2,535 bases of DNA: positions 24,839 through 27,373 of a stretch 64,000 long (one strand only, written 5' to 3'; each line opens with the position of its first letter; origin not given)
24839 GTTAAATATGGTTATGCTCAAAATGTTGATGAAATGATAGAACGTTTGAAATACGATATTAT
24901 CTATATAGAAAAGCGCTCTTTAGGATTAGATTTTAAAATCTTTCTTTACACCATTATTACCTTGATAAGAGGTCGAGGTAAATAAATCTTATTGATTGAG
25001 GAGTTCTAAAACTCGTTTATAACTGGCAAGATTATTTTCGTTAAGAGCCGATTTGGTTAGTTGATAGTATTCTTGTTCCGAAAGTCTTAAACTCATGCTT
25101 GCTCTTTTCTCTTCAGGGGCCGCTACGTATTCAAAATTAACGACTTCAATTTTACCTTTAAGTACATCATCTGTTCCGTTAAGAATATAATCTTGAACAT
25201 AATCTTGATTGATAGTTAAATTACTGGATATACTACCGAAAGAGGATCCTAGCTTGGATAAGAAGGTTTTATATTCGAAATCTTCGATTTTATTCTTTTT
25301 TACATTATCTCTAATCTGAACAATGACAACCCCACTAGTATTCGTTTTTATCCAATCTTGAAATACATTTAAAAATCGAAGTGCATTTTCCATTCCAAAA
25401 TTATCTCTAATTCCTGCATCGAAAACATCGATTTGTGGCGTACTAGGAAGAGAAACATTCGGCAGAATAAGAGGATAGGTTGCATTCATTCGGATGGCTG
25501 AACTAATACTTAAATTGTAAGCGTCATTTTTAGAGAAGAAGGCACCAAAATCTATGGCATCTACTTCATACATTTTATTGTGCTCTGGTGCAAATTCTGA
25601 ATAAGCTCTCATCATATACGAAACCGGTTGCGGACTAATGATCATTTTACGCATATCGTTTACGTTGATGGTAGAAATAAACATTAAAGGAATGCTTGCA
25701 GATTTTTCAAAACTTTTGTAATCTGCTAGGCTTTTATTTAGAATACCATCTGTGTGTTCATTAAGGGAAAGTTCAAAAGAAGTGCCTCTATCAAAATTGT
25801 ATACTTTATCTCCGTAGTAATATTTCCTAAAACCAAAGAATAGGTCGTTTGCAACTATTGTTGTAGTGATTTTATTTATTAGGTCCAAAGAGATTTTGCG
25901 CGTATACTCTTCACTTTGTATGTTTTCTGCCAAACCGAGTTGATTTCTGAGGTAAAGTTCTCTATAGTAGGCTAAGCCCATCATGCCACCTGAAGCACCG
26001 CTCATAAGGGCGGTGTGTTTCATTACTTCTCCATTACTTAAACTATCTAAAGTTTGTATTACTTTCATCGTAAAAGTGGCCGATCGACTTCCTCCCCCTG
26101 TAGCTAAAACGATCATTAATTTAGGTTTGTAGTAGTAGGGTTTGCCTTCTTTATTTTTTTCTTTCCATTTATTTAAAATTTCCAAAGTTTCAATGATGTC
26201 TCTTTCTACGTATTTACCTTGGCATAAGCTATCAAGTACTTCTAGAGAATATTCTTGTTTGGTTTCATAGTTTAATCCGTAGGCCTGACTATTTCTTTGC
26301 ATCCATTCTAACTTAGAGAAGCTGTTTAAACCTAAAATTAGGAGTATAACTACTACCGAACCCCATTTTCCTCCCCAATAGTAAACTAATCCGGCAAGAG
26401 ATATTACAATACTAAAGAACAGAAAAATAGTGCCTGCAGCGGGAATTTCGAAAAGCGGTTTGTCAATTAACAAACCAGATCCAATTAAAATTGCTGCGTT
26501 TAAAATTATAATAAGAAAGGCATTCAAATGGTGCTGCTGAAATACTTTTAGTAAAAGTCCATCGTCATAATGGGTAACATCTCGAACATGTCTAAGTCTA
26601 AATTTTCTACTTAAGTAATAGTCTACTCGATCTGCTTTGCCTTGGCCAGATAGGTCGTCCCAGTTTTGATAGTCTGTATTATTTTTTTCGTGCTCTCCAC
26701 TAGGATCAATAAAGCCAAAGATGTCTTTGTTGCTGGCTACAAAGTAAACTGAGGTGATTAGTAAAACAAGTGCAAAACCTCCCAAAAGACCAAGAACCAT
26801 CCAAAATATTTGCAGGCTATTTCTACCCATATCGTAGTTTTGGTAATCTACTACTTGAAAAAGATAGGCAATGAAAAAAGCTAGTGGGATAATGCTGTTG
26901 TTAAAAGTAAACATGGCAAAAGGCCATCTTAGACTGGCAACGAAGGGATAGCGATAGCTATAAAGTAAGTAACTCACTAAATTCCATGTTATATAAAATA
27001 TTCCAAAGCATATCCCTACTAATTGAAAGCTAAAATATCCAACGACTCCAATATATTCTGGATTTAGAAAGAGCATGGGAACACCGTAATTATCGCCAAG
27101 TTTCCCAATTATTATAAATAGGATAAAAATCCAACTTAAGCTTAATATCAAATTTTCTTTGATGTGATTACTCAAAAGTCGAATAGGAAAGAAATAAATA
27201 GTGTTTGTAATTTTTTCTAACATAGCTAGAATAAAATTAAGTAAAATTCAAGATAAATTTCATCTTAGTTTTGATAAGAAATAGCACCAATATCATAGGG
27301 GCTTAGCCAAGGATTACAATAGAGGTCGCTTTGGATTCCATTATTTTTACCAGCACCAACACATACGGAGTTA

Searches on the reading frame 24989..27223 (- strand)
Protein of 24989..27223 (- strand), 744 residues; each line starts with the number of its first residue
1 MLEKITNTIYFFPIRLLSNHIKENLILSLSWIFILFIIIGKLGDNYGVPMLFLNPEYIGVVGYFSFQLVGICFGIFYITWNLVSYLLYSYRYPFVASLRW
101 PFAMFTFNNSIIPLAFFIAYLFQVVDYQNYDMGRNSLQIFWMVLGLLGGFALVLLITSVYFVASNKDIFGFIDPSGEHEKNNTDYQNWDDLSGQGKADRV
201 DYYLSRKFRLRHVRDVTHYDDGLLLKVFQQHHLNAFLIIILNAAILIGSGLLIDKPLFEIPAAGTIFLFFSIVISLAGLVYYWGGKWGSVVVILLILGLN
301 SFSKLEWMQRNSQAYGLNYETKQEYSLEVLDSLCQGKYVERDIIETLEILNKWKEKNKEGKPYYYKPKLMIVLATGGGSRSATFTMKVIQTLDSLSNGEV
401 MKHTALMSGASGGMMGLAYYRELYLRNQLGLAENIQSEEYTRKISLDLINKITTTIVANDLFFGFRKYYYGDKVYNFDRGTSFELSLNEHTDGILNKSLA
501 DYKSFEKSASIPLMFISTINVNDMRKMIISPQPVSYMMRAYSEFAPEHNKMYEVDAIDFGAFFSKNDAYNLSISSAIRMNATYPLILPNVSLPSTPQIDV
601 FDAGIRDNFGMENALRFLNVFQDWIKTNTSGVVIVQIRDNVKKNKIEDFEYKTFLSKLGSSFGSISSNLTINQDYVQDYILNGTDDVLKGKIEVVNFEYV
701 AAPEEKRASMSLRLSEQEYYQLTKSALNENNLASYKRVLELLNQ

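Call 47: search_protein_families(library=pfam, proteins=[window:24989-27223:-], max_evalue=0.00001)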
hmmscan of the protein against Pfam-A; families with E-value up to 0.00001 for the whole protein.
window:24989-27223:- (744 aa): 1 family
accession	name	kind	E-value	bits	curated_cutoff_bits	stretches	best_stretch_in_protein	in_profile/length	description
PF01734.28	Patatin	-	4.3e-06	27.5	27.7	0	376-614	5-190/191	Patatin-like phospholipase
